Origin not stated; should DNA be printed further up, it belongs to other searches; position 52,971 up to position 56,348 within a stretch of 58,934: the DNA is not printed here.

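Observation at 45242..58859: Array of 5'-truncated polymorphic-toxin cassettes with distinct C-termini and immunity genes (a silent cassette store?)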

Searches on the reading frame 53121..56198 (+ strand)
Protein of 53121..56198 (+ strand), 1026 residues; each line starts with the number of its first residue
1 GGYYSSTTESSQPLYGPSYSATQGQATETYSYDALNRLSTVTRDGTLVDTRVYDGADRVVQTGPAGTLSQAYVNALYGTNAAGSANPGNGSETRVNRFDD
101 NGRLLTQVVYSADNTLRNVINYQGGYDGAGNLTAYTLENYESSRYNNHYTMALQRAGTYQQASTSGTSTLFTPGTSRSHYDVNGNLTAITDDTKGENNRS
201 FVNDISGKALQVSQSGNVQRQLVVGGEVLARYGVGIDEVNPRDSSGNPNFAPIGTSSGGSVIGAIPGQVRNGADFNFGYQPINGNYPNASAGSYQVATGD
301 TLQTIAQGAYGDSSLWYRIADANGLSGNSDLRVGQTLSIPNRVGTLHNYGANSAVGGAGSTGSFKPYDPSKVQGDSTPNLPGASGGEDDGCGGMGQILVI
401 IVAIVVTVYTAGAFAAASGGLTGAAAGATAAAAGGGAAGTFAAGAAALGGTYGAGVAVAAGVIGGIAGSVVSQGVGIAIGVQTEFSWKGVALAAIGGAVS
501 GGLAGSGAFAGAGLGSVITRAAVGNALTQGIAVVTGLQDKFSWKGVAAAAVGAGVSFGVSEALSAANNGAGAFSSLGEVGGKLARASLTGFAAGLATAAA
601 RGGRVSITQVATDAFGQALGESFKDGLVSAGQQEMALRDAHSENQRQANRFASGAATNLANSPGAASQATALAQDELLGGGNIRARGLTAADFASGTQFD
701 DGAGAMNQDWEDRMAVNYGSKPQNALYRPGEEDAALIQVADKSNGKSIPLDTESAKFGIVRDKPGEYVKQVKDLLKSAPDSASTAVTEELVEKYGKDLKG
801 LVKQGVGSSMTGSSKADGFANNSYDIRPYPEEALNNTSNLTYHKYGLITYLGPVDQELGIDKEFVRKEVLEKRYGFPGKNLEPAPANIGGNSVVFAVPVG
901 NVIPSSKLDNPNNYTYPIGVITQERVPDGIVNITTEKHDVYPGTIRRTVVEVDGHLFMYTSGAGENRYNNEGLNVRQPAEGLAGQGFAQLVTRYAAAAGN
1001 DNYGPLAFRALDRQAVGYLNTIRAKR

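Call 7: search_protein_families(library=pfam, proteins=[window:53121-56198:+], max_evalue=0.01)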
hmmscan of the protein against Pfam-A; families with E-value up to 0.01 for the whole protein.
window:53121-56198:+ (1026 aa): 2 families
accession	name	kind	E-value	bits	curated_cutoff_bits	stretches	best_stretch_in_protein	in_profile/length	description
PF01476.26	LysM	-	1.3e-07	31.8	20.9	1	294-340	1-43/43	LysM domain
PF05593.20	RHS_repeat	-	3.4e-06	27.8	22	0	32-67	1-37/38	RHS Repeat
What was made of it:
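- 53121..56201 (+): Cassette M3, a 1026-codon open frame. It comprises a YD stub (53121 to about 53990), LysM (54000-54143), a TM helix (54303-54365), FSWKGVA repeats (54573-54593 and 54741-54761), the junction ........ (54957-54980), a linker, and toxin CT3 (core at about 55341-56198). Pfam LysM at 1.3e-7 and RHS_repeat at 3.4e-6 (call 7).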

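Call 15: find_homologous_proteins(query=window:53121-56198:+, max_evalue=0.00001)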
Query window:53121-56198:+ (1026 aa): 160 proteins with E <= 0.00001 among 8000 candidates; the best 120 are listed.
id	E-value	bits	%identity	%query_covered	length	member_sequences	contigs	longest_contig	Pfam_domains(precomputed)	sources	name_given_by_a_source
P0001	0.0e+0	2118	100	96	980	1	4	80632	PF01476.27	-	-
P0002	0.0e+0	1753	84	96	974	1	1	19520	PF01476.27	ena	-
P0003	9.5e-292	989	82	60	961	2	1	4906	PF01476.27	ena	-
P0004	1.0e-227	777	75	36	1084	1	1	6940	PF01476.27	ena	-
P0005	1.7e-155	538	50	62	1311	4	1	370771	PF01476.27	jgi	jgi:nucleoid-associated protein YgaU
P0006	1.3e-140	489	49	59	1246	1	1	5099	PF05593.20,PF01476.27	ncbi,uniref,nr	ncbi:LysM peptidoglycan-binding domain-containing protein [Rhizobacter sp. Root1221]|uniref:LysM pep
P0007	6.4e-138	480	49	37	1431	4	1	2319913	PF05593.20,PF01476.27,PF25023.2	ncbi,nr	ncbi:LysM peptidoglycan-binding domain-containing protein [Cupriavidus pauculus]|nr:LysM peptidoglyc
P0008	1.3e-134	469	47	62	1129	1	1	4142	PF01476.27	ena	-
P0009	1.7e-134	468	47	57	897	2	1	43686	PF01476.27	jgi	jgi:hypothetical protein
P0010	2.0e-132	462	45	63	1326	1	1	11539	PF05593.20,PF01476.27,PF21527.3,PF25023.2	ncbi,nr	ncbi:MAG: rane protein of unknown function, partial [Herminiimonas sp.]|nr:rane protein of unknown f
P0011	2.7e-130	454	44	62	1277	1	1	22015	PF05593.20,PF01476.27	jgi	jgi:hypothetical protein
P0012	3.7e-130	454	47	59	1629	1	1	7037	PF05593.20,PF26363.2,PF01476.27,PF25023.2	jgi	jgi:YD repeat-containing protein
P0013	1.0e-129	453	46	62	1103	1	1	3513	PF05593.20,PF01476.27,PF25023.2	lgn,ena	-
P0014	1.3e-128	449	45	63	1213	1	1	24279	PF01476.27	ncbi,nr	ncbi:hypothetical protein CDL60_28530 [Roseateles noduli]|nr:hypothetical protein CDL60_28530 [Rosea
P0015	2.2e-127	445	51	34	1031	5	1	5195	PF01476.27,PF14414.13,PF12639.14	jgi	-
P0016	6.2e-126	440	44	64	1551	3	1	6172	PF05593.20,PF01476.27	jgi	jgi:YD repeat-containing protein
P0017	7.2e-123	430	46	60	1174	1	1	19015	PF01476.27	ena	-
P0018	1.3e-122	429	47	60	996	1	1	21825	PF05593.20,PF01476.27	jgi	-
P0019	1.4e-122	429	47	56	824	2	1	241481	PF05593.20,PF01476.27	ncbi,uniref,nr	ncbi:LysM peptidoglycan-binding domain-containing protein [Pandoraea communis]|uniref:LysM peptidogl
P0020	1.9e-122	428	41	65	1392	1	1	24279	PF05593.20,PF01476.27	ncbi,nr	ncbi:hypothetical protein CDL60_28545 [Roseateles noduli]|nr:hypothetical protein CDL60_28545 [Rosea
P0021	3.7e-122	428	46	50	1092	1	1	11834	PF05593.20,PF01476.27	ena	-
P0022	1.4e-120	422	43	59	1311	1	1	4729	PF15637.12,PF05593.20,PF01476.27,PF25023.2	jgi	jgi:YD repeat-containing protein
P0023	7.9e-120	420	46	51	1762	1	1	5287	PF05593.20,PF01476.27,PF25023.2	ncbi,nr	ncbi:MAG TPA: LysM peptidoglycan-binding domain-containing protein, partial [Ramlibacter sp.]|nr:Lys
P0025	5.4e-119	417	44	61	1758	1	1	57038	PF05593.20,PF01476.27,PF25023.2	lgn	-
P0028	3.5e-116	408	44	59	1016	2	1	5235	PF05593.20,PF01476.27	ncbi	-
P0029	4.0e-116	408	42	62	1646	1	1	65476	PF05593.20,PF01476.27,PF25023.2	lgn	-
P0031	1.0e-114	403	54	42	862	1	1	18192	PF26363.2,PF01476.27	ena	-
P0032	5.0e-113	397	43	58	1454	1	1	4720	PF14412.13,PF05593.20,PF01476.27,PF25023.2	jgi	jgi:YD repeat-containing protein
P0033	7.9e-112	393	44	57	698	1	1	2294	PF05593.20,PF01476.27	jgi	jgi:YD repeat-containing protein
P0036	8.0e-109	383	44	59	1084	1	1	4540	PF05593.20,PF01476.27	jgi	-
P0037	4.3e-106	374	42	60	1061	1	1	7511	PF05593.20,PF01476.27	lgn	-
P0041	8.2e-104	367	41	58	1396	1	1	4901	PF05593.20,PF01476.27,PF25023.2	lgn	-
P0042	1.5e-103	366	40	60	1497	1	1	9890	PF05593.20,PF01476.27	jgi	jgi:YD repeat-containing protein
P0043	2.2e-102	362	41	59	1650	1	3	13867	PF05593.20,PF01476.27,PF25023.2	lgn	-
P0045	7.0e-98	347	43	50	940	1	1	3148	PF05593.20,PF01476.27,PF00067.28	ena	-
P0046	2.1e-97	346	39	63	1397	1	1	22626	PF05593.20,PF01476.27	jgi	jgi:YD repeat-containing protein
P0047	7.2e-96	341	39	60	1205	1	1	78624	PF16754.11,PF05593.20,PF01476.27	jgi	jgi:LysM repeat protein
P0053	1.2e-91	327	38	67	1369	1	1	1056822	PF05593.20,PF01476.27,PF25023.2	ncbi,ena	-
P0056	8.6e-91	324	51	36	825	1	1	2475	PF05593.20,PF01476.27,PF25023.2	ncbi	ncbi:MAG TPA: LysM peptidoglycan-binding domain-containing protein, partial [Albitalea sp.]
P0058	1.8e-89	319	40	59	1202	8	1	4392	PF05593.20,PF01476.27,PF25023.2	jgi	jgi:YD repeat-containing protein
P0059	5.5e-88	314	42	59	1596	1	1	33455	PF05593.20,PF01476.27,PF25023.2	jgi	jgi:YD repeat-containing protein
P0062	9.2e-86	307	38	60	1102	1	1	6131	PF05593.20,PF26363.2,PF01476.27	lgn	-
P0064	1.4e-83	300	37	66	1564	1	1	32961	PF05593.20,PF26363.2,PF01476.27,PF25023.2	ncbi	ncbi:MAG: LysM peptidoglycan-binding domain-containing protein [Pseudomonadota bacterium]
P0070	3.3e-79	285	46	37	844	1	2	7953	PF05593.20,PF01476.27,PF22692.2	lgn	-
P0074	9.7e-75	271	39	34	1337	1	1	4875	PF05593.20,PF01476.27,PF25023.2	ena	-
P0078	9.9e-73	264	38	36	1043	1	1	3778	PF05593.20,PF01476.27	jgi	jgi:LysM repeat protein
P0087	2.6e-67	246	39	60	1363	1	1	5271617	PF05593.20,PF01476.27,PF25023.2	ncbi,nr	ncbi:LysM peptidoglycan-binding domain-containing protein [Acidovorax sp. NCPPB 2350]|nr:LysM peptid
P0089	3.9e-67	245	42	44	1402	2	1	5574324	PF05593.20,PF01476.27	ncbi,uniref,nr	ncbi:LysM peptidoglycan-binding domain-containing protein [Paracidovorax avenae]|uniref:LysM peptido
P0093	3.1e-66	242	50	29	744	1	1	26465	PF05593.20,PF25023.2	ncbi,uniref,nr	ncbi:MAG: hypothetical protein PHS32_21855 [Rhodoferax sp.]|uniref:hypothetical protein n=1 Tax=Rhod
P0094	1.0e-65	241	35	61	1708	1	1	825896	PF05593.20,PF01476.27,PF25023.2,PF00353.26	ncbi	ncbi:MAG: LysM peptidoglycan-binding domain-containing protein [Anaeromyxobacter sp.]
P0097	2.0e-64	236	37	60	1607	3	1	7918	PF05593.20,PF01476.27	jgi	jgi:YD repeat-containing protein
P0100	4.9e-63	232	34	60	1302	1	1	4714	PF05593.20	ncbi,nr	ncbi:MAG TPA: hypothetical protein VFG03_14680 [Telluria sp.]|nr:hypothetical protein [Telluria sp.]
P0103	1.6e-62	230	40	36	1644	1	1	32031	PF05593.20,PF01476.27,PF25023.2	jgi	jgi:YD repeat-containing protein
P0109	8.7e-58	214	33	59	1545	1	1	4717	PF05593.20,PF01476.27,PF25023.2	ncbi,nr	ncbi:MAG TPA: LysM peptidoglycan-binding domain-containing protein, partial [Povalibacter sp.]|nr:Ly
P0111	9.5e-57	211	35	59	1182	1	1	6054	PF05593.20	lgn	-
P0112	1.1e-56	211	35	58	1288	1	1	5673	PF14412.13,PF05593.20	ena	-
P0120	2.7e-53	200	34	60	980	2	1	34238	PF05593.20,PF01476.27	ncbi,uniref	ncbi:LysM peptidoglycan-binding domain-containing protein, partial [Pigmentiphaga sp. GD03639]|unire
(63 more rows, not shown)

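Call 18: find_encoding_contigs(protein=P0001, flank=10000, max_places=6)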
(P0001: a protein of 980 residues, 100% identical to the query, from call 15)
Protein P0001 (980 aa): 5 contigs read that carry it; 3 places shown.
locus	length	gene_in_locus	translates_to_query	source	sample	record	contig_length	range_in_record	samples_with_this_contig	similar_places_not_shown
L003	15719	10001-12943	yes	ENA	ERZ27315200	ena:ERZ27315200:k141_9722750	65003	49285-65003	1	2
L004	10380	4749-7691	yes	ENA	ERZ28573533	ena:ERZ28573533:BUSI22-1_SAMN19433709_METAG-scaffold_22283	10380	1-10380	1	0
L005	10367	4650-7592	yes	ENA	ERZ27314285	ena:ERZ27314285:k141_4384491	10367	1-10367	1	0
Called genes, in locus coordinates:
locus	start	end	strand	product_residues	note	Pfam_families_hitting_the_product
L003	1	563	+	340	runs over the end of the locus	PF00248:Aldo_ket_red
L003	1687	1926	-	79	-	-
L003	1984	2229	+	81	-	-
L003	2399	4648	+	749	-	-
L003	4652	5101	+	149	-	PF09346:SMI1_KNR4, PF14568:SUKH_6 (weak)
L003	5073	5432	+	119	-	-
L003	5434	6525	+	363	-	-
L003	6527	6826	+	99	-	-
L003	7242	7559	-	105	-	-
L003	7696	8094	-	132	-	PF01850:PIN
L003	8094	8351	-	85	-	-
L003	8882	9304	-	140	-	PF01850:PIN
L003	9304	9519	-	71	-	-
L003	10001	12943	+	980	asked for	PF01476:LysM (weak)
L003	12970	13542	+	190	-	PF09832:DUF2059 (weak)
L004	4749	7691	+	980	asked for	PF01476:LysM (weak)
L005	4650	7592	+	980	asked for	PF01476:LysM (weak)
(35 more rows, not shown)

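Call 19: find_encoding_contigs(protein=P0002, flank=10000, max_places=4)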
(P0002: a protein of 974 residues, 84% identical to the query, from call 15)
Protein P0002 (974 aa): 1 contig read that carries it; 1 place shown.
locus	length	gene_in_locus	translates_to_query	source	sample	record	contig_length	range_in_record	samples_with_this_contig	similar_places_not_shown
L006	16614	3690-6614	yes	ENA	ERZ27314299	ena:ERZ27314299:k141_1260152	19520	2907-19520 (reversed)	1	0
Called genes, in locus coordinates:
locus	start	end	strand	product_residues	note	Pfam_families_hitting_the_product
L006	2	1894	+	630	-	?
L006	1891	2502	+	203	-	-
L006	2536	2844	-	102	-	PF05016:ParE_toxin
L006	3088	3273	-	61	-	-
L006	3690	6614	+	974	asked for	PF01476:LysM (weak)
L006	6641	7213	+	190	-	PF09832:DUF2059 (weak)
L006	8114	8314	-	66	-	-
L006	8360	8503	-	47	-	PF04365:BrnT_toxin (weak)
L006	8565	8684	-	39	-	-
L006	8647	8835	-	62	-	-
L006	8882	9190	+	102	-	-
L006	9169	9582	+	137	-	-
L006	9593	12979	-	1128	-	PF02743:dCache_1, PF22673:MCP-like_PDC_1, PF17201:Cache_3-Cache_2 (weak), PF00512:HisKA, PF02518:HATPase_c, PF00072:Response_reg, PF00072:Response_reg, PF01627:Hpt, +1 more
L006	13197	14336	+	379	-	PF01266:DAO, PF13450:NAD_binding_8 (weak)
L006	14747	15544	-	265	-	PF00005:ABC_tran, PF13304:AAA_21 (faint)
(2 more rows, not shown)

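Call 29: search_protein_families(library=pfam, proteins=[P0029], max_evalue=0.001)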
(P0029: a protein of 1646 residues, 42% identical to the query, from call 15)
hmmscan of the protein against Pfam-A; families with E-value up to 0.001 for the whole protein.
P0029 (1646 aa): 2 families
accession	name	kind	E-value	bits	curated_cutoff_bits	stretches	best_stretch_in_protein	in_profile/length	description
PF05593.20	RHS_repeat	-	2.9e-39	133.2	22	4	349-386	1-38/38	RHS Repeat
PF01476.26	LysM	-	2.3e-09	37.5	20.9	1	999-1045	1-43/43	LysM domain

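Call 31: find_encoding_contigs(protein=P0003, flank=10000, max_places=4)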
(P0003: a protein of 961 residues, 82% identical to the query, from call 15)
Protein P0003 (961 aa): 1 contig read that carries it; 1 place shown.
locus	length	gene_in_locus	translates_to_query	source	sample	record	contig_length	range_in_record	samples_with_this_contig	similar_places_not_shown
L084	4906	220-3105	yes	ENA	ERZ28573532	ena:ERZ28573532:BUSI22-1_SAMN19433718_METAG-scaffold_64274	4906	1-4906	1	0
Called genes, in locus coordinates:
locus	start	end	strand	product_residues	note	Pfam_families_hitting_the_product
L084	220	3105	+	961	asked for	PF01476:LysM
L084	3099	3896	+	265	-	-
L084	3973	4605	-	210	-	PF10543:ORF6N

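Call 32: find_encoding_contigs(protein=P0004, flank=10000, max_places=4)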
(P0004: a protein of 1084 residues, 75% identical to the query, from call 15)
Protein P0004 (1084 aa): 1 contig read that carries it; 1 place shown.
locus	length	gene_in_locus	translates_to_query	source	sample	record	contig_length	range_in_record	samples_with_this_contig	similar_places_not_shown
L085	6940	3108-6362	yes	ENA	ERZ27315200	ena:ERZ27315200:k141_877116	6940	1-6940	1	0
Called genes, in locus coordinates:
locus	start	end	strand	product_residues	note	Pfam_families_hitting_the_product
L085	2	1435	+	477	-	?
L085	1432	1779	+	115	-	-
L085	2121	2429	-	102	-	PF05016:ParE_toxin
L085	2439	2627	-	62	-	-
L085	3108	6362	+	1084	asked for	PF01476:LysM (weak)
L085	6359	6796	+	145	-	-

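Call 37: search_protein_families(library=ncbifam, proteins=[window:53121-56198:+], max_evalue=0.01)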
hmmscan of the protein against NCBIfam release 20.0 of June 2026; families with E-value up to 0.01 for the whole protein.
window:53121-56198:+ (1026 aa): 1 family
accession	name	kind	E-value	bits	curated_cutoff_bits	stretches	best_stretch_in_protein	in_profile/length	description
NF008399.0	PRK11198.1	equivalog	2.8e-05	24.6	134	1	288-341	92-147/149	peptidoglycan-binding protein LysM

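Call 98: find_encoding_contigs(protein=P0031, flank=10000, max_places=2)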
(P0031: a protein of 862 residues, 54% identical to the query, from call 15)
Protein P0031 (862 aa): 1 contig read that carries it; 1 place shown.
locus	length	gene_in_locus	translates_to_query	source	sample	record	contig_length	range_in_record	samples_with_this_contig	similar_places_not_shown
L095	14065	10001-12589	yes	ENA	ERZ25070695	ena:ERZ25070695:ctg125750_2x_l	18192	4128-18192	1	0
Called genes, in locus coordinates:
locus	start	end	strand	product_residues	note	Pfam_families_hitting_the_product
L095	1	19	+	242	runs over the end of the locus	PF05593:RHS_repeat (weak)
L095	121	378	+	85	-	PF05593:RHS_repeat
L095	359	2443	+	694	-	-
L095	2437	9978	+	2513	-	PF05593:RHS_repeat (weak), PF05593:RHS_repeat (weak), PF06594:HCBP_related (weak), PF00353:HemolysinCabind, PF06594:HCBP_related, PF00353:HemolysinCabind (weak), PF06594:HCBP_related (weak), PF05593:RHS_repeat, +1 more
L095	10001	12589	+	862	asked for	PF01476:LysM, PF26363:Phospholipase-like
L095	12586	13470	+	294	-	PF12796:Ank_2 (weak), PF00023:Ank (faint), PF13606:Ank_3 (faint), PF13637:Ank_4 (faint), PF13857:Ank_5 (faint)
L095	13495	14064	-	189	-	?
